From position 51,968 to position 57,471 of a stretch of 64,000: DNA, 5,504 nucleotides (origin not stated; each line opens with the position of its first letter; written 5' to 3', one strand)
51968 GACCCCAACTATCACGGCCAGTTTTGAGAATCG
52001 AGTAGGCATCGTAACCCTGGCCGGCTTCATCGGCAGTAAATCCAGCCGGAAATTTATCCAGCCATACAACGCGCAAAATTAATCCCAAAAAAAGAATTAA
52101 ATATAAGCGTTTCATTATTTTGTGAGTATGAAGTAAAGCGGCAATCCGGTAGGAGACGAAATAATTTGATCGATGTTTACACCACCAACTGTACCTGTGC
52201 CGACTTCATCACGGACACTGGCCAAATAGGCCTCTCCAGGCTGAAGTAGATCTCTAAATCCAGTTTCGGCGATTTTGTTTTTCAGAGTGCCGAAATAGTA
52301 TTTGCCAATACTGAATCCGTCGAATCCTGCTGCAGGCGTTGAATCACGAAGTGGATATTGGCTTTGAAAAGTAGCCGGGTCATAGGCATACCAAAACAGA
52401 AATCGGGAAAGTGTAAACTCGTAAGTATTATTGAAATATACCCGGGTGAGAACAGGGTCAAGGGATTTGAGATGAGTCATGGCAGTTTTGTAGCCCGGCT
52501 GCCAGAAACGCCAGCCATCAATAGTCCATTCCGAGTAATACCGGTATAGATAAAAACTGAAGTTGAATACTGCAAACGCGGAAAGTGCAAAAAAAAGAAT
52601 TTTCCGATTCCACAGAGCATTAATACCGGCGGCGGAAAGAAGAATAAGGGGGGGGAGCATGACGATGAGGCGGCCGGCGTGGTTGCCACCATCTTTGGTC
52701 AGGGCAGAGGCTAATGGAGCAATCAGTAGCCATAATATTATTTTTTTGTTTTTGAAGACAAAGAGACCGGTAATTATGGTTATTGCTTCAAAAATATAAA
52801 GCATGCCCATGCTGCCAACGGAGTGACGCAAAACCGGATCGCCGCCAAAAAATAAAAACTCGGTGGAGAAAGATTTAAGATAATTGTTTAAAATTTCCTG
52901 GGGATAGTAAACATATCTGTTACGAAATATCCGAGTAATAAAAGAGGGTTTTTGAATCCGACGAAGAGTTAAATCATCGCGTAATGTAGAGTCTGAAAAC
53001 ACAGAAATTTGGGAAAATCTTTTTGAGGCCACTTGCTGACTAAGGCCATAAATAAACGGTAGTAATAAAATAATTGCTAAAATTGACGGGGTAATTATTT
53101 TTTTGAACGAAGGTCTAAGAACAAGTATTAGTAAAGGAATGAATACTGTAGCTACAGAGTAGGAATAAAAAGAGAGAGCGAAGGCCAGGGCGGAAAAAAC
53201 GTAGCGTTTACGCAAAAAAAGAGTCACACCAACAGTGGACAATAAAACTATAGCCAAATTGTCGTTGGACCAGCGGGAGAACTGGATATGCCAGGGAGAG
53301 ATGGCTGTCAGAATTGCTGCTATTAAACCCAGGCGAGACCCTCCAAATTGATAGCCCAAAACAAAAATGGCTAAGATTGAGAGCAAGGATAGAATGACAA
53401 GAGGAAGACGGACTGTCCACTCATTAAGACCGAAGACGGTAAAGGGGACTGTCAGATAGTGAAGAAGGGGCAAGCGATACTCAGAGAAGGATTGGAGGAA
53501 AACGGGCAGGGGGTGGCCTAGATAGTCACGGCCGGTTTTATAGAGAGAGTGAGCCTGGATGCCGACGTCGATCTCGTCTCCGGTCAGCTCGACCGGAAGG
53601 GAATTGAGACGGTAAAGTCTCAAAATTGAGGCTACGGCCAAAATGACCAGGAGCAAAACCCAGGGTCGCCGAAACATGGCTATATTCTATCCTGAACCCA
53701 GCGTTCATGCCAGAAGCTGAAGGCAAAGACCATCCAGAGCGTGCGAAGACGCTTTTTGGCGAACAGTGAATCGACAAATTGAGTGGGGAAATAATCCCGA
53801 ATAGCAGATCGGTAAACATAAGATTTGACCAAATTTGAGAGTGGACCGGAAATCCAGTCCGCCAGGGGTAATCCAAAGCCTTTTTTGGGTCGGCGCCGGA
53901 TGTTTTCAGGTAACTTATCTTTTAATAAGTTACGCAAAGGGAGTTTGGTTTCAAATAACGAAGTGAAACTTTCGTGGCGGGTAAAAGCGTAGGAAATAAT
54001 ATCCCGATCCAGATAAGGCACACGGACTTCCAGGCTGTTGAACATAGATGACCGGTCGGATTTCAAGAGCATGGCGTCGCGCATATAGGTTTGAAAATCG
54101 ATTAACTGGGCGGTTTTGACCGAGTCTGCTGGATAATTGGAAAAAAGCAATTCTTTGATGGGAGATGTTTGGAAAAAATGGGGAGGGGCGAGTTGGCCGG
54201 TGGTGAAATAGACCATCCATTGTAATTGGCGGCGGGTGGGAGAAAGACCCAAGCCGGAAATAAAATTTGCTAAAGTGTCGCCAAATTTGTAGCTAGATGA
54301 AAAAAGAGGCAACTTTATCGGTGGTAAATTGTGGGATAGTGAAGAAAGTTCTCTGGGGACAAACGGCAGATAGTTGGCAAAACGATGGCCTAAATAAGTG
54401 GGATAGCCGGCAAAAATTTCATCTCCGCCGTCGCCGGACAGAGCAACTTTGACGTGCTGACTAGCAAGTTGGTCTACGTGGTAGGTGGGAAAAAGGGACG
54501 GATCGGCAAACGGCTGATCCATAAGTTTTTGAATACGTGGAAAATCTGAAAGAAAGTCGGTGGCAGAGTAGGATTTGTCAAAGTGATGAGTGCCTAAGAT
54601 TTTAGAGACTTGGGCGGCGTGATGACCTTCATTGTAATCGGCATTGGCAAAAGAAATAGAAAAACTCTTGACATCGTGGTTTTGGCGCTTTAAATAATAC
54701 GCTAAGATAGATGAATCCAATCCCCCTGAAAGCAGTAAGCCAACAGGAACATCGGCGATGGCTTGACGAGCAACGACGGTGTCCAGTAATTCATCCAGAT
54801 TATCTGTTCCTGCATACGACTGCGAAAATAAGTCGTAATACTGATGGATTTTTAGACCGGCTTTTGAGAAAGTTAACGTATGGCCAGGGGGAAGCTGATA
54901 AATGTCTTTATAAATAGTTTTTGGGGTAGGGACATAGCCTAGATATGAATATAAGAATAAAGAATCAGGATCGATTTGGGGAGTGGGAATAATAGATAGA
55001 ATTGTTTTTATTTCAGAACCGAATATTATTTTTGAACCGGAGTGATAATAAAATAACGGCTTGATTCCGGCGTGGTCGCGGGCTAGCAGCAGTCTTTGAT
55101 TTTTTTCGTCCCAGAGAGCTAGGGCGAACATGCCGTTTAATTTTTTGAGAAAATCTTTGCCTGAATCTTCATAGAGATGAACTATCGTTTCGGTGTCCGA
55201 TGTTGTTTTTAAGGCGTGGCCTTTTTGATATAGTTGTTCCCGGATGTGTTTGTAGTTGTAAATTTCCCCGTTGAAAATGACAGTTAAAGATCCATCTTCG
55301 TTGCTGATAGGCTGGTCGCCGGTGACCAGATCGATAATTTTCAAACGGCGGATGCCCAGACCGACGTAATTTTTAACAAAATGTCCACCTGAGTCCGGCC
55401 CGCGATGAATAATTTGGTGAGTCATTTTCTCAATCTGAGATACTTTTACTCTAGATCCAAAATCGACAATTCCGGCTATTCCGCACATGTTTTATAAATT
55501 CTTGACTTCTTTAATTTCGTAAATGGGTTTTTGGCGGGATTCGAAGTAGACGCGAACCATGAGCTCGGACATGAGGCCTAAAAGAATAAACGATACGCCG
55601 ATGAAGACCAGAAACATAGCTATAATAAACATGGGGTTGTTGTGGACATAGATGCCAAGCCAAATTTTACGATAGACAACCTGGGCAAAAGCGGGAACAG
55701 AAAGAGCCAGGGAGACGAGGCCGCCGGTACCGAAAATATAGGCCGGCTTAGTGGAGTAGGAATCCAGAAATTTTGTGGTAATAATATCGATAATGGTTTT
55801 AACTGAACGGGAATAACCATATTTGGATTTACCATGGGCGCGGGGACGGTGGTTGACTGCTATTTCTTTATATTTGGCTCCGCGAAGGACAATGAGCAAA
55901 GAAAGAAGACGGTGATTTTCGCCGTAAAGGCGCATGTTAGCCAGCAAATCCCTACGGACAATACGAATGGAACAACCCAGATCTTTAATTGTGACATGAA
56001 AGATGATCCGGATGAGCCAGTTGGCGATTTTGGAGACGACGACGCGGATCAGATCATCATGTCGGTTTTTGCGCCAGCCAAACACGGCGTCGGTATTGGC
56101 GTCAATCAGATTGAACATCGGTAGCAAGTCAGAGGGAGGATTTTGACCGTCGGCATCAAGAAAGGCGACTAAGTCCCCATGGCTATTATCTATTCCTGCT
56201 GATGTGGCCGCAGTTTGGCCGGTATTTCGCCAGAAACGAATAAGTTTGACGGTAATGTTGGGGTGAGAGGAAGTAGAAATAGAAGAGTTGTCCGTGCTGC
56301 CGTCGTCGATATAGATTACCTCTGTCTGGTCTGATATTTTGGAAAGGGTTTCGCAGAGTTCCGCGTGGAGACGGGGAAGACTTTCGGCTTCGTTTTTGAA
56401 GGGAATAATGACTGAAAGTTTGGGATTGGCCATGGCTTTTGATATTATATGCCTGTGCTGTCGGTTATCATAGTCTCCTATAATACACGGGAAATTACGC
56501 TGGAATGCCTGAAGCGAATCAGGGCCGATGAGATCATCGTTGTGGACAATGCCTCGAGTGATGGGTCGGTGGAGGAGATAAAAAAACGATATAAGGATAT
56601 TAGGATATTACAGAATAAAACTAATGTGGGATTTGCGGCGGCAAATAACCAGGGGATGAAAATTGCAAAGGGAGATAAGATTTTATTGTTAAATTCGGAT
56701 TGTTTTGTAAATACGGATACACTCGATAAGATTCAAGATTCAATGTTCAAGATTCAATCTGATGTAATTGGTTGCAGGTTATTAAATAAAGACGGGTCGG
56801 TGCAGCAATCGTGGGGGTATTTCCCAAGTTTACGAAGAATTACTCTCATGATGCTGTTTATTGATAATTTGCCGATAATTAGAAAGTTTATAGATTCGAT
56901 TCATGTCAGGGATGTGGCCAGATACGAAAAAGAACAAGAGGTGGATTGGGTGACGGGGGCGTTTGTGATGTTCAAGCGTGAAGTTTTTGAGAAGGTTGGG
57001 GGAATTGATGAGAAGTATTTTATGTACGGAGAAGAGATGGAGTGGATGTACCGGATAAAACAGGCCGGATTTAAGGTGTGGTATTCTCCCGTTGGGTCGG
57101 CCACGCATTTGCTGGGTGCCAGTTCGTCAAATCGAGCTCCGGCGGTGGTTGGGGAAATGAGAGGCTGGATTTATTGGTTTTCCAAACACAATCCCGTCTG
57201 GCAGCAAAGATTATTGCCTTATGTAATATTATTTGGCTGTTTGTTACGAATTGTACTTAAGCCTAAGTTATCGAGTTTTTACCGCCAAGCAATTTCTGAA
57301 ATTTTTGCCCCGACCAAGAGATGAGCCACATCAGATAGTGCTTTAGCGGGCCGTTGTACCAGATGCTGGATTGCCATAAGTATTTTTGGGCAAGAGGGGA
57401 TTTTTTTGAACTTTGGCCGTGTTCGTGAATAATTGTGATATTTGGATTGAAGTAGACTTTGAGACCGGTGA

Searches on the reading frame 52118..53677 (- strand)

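Call 38: search_protein_families(library=pfam, proteins=[window:52118-53677:-], max_evalue=0.0001)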
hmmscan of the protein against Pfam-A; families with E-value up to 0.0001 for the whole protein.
window:52118-53677:- (520 aa): 1 family
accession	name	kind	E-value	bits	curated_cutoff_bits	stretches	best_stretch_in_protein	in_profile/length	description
PF13231.12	PMT_2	-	3.9e-07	30.8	26.1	1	77-205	12-151/160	Dolichyl-phosphate-mannose-protein mannosyltransferase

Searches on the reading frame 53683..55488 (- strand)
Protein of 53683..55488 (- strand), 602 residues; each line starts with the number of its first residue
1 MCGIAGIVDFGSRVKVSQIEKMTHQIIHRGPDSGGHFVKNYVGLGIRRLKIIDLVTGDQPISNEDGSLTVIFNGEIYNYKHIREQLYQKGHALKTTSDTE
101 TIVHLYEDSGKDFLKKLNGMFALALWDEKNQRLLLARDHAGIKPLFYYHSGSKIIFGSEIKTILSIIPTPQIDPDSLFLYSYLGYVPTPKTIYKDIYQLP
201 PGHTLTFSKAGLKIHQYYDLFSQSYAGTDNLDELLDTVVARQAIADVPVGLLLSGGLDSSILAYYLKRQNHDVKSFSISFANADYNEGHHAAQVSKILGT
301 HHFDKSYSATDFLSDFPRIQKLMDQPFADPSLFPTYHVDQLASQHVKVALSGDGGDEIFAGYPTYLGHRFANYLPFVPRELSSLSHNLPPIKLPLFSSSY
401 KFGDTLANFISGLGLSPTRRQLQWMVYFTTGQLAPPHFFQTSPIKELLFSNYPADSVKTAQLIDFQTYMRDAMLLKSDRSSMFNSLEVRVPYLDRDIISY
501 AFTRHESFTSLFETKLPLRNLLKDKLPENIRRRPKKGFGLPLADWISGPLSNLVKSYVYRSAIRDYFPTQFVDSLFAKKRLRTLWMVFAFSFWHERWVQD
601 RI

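Call 38: search_protein_families(library=pfam, proteins=[window:53683-55488:-], max_evalue=0.0001)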
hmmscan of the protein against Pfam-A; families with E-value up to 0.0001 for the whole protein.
window:53683-55488:- (602 aa): 3 families
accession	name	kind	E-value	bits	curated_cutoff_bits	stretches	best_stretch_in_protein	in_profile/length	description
PF00733.27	Asn_synthase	-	1.1e-74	252.7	21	1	231-595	2-354/354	Asparagine synthase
PF13537.11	GATase_7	-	3.4e-46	156.7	25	1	47-164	2-122/123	Glutamine amidotransferase domain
PF13522.11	GATase_6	-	3.8e-40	137.3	27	1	31-159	1-130/130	Glutamine amidotransferase domain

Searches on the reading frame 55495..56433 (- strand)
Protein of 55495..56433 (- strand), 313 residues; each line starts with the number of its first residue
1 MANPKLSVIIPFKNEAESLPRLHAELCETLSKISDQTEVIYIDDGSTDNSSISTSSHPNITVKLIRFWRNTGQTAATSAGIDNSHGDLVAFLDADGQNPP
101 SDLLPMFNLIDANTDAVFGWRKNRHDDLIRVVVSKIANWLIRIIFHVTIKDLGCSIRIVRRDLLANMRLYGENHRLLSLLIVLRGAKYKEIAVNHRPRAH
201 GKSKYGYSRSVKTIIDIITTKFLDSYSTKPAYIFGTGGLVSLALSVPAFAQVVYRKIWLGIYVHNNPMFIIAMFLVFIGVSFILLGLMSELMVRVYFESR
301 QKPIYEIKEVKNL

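Call 38: search_protein_families(library=pfam, proteins=[window:55495-56433:-], max_evalue=0.0001)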
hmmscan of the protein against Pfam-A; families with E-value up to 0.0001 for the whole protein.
window:55495-56433:- (313 aa): 2 families
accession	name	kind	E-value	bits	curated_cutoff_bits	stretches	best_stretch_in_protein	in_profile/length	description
PF00535.33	Glycos_transf_2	-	3.7e-24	86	23.3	1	7-132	1-126/168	Glycosyl transferase family 2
PF10111.15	Glyco_tranf_2_2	-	7.3e-07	29.4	27.3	1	7-109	1-105/276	Glycosyltransferase like family 2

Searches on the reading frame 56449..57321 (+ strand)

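Call 38: search_protein_families(library=pfam, proteins=[window:56449-57321:+], max_evalue=0.0001)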
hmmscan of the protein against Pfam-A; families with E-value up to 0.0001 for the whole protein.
window:56449-57321:+ (291 aa): 4 families
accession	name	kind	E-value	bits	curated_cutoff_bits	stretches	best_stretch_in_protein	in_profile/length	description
PF00535.33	Glycos_transf_2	-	8.8e-25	88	23.3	1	5-183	1-167/168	Glycosyl transferase family 2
PF13641.12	Glyco_tranf_2_3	-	2.2e-13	51.2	27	1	4-223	3-214/230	Glycosyltransferase like family 2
PF10111.15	Glyco_tranf_2_2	-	6.7e-10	39.3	27.3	1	27-205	30-201/276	Glycosyltransferase like family 2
PF02709.20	Glyco_transf_7C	-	3.5e-05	23.8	23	1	164-211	15-63/78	N-terminal domain of galactosyltransferase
